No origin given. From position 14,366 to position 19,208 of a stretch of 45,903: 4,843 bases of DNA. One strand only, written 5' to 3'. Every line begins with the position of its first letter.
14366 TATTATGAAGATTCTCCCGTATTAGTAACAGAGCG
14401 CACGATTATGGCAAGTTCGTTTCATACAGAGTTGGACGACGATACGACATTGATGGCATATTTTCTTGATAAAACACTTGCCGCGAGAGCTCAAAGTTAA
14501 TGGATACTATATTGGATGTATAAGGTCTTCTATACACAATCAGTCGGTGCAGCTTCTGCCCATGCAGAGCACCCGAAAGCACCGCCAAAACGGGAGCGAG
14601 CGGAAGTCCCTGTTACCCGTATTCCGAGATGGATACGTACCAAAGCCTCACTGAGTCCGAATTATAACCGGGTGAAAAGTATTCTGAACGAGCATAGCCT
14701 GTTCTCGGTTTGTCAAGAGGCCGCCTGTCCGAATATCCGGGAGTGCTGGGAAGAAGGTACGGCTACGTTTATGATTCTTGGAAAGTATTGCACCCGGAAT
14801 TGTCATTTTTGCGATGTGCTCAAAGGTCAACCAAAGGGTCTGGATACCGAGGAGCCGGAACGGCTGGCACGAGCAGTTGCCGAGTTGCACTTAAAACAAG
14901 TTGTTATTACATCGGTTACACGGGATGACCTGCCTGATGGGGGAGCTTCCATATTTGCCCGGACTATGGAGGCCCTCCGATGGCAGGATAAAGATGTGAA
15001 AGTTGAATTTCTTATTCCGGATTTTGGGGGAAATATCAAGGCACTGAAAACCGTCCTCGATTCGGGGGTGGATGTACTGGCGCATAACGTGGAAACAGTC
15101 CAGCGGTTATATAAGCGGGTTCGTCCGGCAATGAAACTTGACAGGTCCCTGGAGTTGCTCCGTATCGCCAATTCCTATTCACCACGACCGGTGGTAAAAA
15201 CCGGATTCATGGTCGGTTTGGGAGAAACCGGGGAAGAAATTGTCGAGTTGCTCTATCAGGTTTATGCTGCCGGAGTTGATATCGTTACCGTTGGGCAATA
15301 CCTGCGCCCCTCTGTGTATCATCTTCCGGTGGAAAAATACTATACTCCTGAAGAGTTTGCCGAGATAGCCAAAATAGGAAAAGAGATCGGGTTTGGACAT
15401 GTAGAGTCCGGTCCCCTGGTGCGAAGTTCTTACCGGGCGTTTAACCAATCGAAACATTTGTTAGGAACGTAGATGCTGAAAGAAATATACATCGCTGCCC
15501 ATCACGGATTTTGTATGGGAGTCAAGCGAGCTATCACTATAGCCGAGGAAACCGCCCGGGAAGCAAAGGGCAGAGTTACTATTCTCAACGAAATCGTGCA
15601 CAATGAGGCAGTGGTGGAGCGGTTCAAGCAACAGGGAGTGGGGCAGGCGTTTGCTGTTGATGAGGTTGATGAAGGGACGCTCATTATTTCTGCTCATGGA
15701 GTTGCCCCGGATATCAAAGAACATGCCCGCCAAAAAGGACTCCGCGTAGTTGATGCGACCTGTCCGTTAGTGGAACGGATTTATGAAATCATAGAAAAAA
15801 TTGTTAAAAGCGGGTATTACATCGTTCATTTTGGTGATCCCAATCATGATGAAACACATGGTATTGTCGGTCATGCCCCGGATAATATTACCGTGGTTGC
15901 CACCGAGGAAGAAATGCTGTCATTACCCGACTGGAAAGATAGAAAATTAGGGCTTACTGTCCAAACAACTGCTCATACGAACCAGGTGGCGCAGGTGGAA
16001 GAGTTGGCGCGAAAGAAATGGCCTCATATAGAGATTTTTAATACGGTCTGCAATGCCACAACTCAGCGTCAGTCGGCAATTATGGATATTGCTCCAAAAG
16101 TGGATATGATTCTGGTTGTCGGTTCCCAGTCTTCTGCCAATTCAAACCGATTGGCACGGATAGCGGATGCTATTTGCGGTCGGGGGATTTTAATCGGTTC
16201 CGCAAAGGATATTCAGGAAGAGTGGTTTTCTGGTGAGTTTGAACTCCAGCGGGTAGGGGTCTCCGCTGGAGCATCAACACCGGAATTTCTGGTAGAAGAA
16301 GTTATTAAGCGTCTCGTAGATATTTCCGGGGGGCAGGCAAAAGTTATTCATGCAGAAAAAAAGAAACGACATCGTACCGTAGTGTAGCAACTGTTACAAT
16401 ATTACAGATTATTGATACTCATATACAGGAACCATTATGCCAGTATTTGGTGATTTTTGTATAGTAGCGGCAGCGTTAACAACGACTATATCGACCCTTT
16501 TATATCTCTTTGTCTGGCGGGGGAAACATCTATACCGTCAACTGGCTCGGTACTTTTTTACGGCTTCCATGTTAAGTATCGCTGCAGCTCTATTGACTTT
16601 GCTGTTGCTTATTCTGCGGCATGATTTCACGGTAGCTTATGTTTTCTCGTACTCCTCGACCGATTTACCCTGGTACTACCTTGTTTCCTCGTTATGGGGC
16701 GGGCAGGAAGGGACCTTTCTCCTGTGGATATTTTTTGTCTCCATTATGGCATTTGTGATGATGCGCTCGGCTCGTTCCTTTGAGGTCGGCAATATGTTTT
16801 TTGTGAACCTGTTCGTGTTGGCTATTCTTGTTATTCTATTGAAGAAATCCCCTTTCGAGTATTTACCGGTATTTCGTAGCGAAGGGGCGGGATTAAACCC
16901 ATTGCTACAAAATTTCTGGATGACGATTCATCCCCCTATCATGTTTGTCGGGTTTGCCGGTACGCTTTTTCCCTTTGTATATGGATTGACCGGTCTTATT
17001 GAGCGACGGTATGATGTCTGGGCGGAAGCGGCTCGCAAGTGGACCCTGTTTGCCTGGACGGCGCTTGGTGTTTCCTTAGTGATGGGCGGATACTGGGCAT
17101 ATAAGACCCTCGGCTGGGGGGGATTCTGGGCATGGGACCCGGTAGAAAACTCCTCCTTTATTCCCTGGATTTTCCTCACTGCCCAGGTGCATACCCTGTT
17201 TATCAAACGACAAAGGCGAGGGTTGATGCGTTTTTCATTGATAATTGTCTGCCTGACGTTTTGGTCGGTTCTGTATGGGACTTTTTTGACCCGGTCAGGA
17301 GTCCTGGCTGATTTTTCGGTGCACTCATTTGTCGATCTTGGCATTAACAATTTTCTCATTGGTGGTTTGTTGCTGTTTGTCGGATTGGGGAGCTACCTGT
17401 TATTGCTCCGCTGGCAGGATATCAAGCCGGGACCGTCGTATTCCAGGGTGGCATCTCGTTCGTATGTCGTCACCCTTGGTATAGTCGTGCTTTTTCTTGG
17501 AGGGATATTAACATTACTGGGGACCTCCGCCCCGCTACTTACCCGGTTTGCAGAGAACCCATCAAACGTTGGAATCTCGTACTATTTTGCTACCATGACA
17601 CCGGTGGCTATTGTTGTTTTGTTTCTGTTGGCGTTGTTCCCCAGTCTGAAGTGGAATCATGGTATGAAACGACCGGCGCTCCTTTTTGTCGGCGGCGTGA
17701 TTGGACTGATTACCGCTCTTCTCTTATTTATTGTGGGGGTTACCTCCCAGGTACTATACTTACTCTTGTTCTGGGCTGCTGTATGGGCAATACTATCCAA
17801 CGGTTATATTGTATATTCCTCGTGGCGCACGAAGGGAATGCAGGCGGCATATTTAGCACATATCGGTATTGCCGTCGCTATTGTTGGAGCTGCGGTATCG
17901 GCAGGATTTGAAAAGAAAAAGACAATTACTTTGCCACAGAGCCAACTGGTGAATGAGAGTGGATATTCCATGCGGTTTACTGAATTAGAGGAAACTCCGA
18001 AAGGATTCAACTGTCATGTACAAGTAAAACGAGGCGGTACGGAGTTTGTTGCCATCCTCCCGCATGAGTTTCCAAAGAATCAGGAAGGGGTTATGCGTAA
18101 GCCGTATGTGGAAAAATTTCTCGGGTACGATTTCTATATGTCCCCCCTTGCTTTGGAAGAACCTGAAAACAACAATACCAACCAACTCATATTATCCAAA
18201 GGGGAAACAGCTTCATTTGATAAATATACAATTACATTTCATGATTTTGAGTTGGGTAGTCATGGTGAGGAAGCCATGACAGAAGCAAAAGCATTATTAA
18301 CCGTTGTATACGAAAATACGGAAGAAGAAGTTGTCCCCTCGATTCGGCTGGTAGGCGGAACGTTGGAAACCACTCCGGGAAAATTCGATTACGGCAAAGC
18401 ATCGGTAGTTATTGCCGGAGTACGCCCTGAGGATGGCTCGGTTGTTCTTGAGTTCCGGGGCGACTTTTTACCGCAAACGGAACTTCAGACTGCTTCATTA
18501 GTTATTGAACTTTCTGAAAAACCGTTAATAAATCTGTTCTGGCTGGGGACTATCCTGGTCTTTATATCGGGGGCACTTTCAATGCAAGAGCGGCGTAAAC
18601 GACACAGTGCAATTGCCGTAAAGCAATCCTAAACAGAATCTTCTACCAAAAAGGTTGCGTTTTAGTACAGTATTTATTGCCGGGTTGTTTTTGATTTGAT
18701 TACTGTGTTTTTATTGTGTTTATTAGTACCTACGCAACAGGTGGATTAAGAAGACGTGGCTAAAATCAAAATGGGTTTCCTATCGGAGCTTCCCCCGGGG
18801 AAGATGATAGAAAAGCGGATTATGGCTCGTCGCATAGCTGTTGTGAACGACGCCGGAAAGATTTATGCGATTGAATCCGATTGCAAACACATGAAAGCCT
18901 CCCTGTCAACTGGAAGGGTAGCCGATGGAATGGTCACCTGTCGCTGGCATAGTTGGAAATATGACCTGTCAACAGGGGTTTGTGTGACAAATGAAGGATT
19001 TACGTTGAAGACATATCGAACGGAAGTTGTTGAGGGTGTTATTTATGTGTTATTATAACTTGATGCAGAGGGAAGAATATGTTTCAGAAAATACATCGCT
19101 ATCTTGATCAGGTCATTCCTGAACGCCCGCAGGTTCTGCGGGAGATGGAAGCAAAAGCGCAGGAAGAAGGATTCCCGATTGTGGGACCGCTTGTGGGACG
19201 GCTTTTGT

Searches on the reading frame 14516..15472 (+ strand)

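Call 89: search_protein_families(library=pfam, proteins=[window:14516-15472:+], max_evalue=0.00001)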
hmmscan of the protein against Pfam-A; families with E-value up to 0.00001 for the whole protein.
window:14516-15472:+ (318 aa): 2 families
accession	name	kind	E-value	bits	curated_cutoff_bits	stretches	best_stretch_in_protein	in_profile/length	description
PF04055.27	Radical_SAM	-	3.7e-22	79.7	29.5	1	87-246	2-163/166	Radical SAM superfamily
PF16881.10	LIAS_N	-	3.8e-07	30.9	27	1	24-71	51-96/96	N-terminal domain of lipoyl synthase of Radical_SAM family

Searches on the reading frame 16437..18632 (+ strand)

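Call 89: search_protein_families(library=pfam, proteins=[window:16437-18632:+], max_evalue=0.00001)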
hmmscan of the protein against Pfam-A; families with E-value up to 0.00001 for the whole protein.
window:16437-18632:+ (731 aa): 2 families
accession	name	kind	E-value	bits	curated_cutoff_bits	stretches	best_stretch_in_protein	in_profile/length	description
PF01578.25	Cytochrom_C_asm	-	6.1e-26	91.8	29.9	1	87-287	1-206/212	Cytochrome C assembly protein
PF16327.10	CcmF_C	-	1.4e-18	67.7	28.7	1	311-534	4-246/323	Cytochrome c-type biogenesis protein CcmF C-terminal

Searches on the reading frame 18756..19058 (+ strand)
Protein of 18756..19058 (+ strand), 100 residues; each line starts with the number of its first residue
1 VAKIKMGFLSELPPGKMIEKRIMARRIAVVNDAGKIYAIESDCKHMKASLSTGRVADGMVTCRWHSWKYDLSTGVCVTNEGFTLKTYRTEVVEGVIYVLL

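Call 89: search_protein_families(library=pfam, proteins=[window:18756-19058:+], max_evalue=0.00001)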
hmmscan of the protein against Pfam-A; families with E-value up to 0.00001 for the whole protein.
window:18756-19058:+ (100 aa): 2 families
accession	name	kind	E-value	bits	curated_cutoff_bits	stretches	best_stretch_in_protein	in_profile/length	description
PF00355.32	Rieske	-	2.4e-18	66.3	20.3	1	6-86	5-86/88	Rieske [2Fe-2S] domain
PF13806.12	Rieske_2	-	9.3e-11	42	27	1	8-98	7-103/104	Rieske-like [2Fe-2S] domain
